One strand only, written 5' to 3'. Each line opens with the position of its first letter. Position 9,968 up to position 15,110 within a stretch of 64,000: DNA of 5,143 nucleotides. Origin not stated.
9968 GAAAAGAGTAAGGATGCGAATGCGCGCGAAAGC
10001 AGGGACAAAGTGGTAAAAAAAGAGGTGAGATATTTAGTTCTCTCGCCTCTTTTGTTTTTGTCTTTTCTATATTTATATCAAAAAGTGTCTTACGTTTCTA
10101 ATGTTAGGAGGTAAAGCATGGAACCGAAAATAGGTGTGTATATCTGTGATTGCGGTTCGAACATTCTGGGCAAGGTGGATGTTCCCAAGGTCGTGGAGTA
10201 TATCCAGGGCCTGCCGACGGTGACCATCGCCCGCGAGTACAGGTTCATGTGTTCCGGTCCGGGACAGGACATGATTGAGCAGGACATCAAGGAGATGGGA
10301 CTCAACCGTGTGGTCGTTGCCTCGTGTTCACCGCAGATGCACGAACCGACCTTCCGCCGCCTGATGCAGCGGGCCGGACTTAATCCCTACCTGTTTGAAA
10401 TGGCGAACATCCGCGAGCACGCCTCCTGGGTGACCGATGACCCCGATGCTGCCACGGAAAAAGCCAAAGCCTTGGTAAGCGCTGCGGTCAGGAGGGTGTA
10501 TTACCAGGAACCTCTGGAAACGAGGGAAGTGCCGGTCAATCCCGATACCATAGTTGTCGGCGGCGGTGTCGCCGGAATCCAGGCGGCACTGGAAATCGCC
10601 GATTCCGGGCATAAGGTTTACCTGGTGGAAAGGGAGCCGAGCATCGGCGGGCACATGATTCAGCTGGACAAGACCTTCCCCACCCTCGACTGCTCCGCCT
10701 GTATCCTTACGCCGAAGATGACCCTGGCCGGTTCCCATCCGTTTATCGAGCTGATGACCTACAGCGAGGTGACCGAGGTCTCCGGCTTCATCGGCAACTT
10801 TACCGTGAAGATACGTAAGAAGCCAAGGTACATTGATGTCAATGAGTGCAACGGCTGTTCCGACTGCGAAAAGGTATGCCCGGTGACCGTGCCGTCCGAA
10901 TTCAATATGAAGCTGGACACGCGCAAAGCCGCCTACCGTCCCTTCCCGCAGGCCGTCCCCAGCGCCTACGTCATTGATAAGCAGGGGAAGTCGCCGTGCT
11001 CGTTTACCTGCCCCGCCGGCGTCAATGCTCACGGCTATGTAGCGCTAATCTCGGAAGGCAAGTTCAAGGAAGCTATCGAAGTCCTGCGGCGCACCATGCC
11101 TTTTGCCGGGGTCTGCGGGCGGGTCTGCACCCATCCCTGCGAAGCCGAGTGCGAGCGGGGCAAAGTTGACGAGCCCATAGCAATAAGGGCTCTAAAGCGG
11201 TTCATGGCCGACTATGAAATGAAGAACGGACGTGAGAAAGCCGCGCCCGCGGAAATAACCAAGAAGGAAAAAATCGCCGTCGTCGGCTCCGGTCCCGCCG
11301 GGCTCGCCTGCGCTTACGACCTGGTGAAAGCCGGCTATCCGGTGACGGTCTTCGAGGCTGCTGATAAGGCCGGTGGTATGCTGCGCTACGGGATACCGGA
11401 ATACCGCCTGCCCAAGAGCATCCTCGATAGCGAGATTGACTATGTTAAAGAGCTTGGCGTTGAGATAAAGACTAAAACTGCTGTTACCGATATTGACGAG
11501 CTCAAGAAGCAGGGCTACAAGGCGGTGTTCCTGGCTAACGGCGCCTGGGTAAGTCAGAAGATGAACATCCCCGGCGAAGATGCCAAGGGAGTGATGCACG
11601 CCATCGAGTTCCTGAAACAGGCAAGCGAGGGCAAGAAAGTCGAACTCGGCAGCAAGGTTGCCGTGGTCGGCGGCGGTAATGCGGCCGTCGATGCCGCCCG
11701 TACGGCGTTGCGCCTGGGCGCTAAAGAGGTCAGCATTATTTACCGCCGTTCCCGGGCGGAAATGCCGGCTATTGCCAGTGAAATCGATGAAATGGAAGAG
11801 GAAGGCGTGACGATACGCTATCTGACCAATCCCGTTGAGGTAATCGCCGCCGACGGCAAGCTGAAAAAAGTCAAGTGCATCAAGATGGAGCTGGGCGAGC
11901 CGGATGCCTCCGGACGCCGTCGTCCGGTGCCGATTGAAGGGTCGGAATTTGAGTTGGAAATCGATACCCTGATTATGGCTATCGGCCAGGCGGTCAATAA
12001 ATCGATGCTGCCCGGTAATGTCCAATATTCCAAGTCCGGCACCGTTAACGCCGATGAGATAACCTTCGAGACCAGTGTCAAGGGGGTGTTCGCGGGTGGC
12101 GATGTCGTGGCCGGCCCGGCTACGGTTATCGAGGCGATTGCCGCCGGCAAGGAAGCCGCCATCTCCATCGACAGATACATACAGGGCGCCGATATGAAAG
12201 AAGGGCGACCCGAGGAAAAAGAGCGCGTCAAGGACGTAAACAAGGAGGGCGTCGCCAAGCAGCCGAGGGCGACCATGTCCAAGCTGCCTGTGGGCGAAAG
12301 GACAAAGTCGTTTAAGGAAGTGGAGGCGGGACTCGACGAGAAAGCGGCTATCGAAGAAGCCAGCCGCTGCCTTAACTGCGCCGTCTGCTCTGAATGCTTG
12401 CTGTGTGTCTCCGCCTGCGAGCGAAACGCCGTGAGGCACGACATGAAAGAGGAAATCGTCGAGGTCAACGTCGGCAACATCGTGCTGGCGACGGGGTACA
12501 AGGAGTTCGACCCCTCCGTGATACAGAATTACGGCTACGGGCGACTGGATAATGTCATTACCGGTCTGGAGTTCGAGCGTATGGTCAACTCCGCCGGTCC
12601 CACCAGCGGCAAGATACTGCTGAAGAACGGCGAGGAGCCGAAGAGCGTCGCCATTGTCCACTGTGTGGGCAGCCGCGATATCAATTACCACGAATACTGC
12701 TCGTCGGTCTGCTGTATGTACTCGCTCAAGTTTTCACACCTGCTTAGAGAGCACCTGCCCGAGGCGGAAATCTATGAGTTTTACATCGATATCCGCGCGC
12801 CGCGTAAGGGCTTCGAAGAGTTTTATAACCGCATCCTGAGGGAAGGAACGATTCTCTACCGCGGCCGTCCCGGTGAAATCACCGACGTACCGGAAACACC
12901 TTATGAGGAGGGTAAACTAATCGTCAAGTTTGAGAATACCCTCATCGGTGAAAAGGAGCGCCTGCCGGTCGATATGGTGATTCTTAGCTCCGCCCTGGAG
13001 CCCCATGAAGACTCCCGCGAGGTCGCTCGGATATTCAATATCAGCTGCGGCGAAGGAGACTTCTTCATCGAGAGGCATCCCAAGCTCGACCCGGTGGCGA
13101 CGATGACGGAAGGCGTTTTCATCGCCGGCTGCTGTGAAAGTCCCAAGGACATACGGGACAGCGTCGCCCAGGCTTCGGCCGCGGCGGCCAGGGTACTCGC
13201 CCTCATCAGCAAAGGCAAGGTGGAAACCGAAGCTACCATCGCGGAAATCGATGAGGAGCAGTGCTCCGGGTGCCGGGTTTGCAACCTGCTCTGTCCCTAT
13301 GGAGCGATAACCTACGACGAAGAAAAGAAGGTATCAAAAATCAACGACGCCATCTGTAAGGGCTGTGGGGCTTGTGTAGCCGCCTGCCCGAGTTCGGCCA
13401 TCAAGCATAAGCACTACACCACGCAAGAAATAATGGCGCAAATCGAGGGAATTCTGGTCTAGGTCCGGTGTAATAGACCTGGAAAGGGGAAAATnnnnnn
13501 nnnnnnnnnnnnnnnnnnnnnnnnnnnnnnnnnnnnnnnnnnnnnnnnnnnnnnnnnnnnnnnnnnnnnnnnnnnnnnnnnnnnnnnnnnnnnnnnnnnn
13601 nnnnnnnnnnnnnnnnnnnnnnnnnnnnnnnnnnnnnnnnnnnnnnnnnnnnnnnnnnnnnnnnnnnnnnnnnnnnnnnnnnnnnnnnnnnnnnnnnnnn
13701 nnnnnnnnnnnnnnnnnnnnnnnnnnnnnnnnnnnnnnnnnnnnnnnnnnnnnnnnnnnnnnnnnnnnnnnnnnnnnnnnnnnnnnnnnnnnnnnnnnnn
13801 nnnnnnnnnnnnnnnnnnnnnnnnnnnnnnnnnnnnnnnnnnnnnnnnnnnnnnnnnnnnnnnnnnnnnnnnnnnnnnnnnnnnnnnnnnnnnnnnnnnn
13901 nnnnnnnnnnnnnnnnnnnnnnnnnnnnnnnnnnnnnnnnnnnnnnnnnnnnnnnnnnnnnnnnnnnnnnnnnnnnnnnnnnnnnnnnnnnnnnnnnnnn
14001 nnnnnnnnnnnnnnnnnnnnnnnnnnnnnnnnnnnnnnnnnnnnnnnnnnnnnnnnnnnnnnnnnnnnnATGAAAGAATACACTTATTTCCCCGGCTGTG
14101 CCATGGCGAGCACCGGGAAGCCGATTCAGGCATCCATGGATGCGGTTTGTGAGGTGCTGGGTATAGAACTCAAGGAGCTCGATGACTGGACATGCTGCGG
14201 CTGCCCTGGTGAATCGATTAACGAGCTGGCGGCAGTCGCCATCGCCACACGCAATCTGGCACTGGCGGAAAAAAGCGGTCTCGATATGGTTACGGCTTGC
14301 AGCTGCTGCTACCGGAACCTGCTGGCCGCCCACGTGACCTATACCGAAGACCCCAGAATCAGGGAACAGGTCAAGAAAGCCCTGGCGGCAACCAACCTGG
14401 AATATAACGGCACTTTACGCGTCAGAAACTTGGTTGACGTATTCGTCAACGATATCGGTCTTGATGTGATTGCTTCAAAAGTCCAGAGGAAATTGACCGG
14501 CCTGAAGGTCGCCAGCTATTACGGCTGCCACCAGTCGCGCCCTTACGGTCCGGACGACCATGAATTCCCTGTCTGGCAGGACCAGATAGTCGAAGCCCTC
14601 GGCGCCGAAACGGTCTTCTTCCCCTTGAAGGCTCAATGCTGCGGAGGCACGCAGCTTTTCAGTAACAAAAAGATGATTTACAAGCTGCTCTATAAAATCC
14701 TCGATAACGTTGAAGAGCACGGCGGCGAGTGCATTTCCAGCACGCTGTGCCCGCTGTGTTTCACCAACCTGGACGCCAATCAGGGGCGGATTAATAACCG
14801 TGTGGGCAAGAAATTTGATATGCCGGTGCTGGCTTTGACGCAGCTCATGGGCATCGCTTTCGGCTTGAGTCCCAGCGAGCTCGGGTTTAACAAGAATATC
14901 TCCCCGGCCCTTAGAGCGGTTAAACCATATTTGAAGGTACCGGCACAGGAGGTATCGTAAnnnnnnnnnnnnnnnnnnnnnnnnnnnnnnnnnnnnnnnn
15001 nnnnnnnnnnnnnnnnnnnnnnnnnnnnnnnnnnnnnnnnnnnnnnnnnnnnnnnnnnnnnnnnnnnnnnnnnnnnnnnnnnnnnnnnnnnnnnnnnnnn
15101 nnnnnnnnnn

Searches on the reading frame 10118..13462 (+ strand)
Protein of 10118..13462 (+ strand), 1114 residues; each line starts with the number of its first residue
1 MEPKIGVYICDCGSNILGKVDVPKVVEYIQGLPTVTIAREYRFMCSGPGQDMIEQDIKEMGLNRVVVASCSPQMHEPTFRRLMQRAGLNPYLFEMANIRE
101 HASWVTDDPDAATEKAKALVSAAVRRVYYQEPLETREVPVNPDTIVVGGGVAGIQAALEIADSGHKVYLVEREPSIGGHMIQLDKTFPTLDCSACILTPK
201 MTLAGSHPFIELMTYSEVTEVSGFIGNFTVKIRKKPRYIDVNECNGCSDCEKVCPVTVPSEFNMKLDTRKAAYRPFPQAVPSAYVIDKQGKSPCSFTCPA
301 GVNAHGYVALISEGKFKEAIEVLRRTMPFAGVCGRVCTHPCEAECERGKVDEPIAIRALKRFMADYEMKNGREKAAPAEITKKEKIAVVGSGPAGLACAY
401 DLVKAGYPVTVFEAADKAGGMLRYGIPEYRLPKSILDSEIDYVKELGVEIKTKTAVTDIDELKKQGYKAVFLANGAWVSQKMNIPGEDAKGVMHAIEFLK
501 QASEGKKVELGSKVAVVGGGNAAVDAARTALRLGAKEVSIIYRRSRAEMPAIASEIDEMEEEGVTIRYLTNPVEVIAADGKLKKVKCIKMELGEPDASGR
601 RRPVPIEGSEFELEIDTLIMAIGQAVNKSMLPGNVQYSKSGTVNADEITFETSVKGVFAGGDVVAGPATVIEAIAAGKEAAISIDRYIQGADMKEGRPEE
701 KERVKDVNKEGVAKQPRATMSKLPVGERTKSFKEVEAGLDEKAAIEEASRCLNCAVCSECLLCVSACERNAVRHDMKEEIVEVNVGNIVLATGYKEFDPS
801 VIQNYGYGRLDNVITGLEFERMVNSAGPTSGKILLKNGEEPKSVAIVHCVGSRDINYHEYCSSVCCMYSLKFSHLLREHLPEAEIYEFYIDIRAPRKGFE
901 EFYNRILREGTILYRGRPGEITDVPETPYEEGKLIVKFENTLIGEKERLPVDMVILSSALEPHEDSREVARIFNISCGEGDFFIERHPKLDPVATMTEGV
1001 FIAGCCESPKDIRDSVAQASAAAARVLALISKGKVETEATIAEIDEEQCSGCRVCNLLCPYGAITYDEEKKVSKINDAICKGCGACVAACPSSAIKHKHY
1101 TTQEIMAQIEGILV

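Call 34: search_protein_families(library=pfam, proteins=[window:10118-13462:+], max_evalue=0.00001)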
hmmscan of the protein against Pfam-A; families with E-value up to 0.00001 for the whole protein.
window:10118-13462:+ (1114 aa): 20 families
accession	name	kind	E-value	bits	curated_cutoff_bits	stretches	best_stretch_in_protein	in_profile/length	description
PF07992.20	Pyr_redox_2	-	6.9e-45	154.1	26.1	1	385-677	2-291/291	Pyridine nucleotide-disulphide oxidoreductase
PF14691.11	Fer4_20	-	5.9e-22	78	25.8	1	291-371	29-112/113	Dihydroprymidine dehydrogenase domain II, 4Fe-4S cluster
PF00070.33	Pyr_redox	-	1.6e-19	70.6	22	1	513-586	1-78/82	Pyridine nucleotide-disulphide oxidoreductase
PF13738.12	Pyr_redox_3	-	4.5e-18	66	30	1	468-661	126-305/305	Pyridine nucleotide-disulphide oxidoreductase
PF01266.30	DAO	-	4.9e-17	62.9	27.9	1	385-419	1-35/353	FAD dependent oxidoreductase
PF13450.12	NAD_binding_8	-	7.3e-17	61.9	21.9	1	388-422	1-35/68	NAD(P)-binding Rossmann-like domain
PF12831.13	FAD_oxidored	-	1.7e-16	60.9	27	1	143-180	1-38/416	FAD dependent oxidoreductase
PF00890.30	FAD_binding_2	-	5.2e-12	46.1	20.4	1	143-179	1-37/414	FAD binding domain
PF00037.32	Fer4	-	1.6e-11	43.9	21.1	0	1075-1096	3-24/24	4Fe-4S binding domain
PF01593.30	Amino_oxidase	-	3.7e-11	43.4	19.8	0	394-420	2-28/443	Flavin containing amine oxidoreductase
PF01134.28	GIDA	-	1.5e-10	41.2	22.1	0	143-181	1-29/391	Glucose inhibited division protein A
PF01946.23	Thi4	-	2.7e-10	40.3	26.2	0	140-181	16-58/235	Thi4 family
PF03486.20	HI0933_like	-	1.8e-09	37.8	50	0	143-178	2-37/244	HI0933-like protein Rossmann domain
PF13237.11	Fer4_10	-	4.1e-09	36.7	25.5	1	1043-1091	3-53/53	4Fe-4S dicluster domain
PF12838.12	Fer4_7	-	4.5e-09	37.1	27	1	1048-1094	1-52/52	4Fe-4S dicluster domain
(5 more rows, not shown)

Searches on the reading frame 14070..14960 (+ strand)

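Call 35: search_protein_families(library=pfam, proteins=[window:14070-14960:+], max_evalue=0.00001)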
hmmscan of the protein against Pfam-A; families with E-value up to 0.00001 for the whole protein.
window:14070-14960:+ (296 aa): 1 family
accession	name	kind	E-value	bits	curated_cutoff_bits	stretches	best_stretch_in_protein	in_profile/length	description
PF02754.22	CCG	-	6.3e-21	74.7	20.6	2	4-84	1-84/85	Cysteine-rich domain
